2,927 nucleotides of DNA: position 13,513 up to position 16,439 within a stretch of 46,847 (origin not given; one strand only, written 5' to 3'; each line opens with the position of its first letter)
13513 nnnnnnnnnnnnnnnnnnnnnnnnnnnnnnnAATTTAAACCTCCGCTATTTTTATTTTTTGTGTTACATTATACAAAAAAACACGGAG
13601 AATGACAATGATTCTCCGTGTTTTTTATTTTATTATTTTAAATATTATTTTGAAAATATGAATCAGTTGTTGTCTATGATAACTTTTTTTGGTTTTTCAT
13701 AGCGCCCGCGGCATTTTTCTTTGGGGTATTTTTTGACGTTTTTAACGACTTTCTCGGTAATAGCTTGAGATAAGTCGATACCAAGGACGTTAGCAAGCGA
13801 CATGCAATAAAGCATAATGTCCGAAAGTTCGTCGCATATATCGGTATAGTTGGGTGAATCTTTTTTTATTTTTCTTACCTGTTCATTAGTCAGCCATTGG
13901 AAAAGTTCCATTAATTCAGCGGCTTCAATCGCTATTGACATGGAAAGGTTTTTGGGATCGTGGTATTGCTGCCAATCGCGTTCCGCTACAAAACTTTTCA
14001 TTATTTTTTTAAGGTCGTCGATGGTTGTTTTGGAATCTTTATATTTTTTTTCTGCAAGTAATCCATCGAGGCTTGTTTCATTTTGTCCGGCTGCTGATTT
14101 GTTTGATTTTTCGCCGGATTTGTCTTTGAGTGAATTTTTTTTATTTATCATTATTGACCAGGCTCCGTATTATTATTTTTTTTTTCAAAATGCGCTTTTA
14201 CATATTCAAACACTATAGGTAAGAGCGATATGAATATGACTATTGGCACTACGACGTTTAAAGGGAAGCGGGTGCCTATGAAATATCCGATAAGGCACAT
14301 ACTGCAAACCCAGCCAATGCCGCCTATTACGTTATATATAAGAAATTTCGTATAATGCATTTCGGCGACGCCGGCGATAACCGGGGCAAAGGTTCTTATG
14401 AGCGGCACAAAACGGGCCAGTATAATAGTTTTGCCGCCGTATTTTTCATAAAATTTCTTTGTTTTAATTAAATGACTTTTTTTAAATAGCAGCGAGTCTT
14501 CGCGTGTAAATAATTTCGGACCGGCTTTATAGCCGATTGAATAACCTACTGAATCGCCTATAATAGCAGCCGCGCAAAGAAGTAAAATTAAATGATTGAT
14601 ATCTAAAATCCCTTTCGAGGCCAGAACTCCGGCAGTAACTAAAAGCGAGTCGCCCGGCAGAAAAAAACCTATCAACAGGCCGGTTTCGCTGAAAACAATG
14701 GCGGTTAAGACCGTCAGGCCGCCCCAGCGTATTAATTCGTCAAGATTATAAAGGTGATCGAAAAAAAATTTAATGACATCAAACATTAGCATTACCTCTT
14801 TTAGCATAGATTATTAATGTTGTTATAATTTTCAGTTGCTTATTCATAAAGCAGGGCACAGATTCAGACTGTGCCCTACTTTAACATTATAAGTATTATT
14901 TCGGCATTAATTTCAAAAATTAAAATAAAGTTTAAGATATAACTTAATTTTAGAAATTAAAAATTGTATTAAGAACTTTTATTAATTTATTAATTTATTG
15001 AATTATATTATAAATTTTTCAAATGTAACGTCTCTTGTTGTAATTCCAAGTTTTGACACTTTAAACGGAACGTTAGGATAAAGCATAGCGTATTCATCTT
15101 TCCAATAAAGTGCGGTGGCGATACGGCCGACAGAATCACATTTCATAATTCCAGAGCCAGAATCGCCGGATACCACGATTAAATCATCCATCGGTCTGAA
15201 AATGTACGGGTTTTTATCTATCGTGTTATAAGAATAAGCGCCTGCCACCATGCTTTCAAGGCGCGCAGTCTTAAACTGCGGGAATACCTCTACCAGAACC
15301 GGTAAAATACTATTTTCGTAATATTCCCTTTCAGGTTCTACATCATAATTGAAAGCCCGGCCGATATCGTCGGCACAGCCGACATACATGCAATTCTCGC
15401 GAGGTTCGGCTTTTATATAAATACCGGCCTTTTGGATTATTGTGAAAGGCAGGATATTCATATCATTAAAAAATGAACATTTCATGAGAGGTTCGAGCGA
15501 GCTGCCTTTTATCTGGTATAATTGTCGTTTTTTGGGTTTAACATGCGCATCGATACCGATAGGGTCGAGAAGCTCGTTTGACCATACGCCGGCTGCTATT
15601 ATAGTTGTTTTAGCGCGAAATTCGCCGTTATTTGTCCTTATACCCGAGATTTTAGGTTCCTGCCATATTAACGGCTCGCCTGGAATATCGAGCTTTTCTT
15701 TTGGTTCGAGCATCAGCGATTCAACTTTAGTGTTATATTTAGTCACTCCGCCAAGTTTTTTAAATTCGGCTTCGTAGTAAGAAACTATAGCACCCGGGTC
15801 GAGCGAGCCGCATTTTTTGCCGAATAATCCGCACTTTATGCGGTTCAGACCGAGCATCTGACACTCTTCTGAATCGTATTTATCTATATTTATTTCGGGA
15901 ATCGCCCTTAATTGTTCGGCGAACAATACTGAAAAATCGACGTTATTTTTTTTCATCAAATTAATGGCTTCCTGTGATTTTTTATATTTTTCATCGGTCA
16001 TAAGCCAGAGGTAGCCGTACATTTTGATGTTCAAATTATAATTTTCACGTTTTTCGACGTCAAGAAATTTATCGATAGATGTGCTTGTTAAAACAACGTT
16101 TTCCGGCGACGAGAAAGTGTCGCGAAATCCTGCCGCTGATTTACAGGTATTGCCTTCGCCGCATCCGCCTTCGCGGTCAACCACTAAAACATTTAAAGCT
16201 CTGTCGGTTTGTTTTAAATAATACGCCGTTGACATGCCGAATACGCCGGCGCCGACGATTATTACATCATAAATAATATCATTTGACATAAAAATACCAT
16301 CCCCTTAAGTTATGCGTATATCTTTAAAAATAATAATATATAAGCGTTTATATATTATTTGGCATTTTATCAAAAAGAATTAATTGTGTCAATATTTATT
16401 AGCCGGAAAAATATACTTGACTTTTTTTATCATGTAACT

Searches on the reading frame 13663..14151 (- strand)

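Call 26: search_protein_families(library=pfam, max_evalue=0.00001, proteins=[window:13663-14151:-])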
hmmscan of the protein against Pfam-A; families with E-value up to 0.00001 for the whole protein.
window:13663-14151:- (162 aa): 1 family
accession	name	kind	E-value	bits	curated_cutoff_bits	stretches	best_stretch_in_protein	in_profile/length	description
PF12643.12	MazG-like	-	2.1e-16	60.4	27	1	72-149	2-77/85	MazG-like family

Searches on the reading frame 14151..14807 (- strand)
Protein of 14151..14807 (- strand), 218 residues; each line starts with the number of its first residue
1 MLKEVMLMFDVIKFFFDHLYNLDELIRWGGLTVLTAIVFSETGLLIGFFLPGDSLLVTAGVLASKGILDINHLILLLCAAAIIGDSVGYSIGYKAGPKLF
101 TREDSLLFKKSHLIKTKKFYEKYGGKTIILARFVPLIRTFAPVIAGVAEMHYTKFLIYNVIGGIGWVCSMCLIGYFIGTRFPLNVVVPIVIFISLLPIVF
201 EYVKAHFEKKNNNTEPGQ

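Call 26: search_protein_families(library=pfam, max_evalue=0.00001, proteins=[window:14151-14807:-])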
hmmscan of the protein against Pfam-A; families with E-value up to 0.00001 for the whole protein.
window:14151-14807:- (218 aa): 1 family
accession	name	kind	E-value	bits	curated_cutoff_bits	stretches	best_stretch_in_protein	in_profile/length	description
PF09335.16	VTT_dom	-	2e-19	70.7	33.9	1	50-175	1-122/123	VTT domain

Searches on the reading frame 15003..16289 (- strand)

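Call 26: search_protein_families(library=pfam, max_evalue=0.00001, proteins=[window:15003-16289:-])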
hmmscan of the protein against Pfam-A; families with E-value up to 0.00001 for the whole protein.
window:15003-16289:- (428 aa): 1 family
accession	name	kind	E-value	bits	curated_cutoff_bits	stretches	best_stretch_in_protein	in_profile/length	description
PF01266.30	DAO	-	8.3e-41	141.1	27.9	1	8-394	1-353/353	FAD dependent oxidoreductase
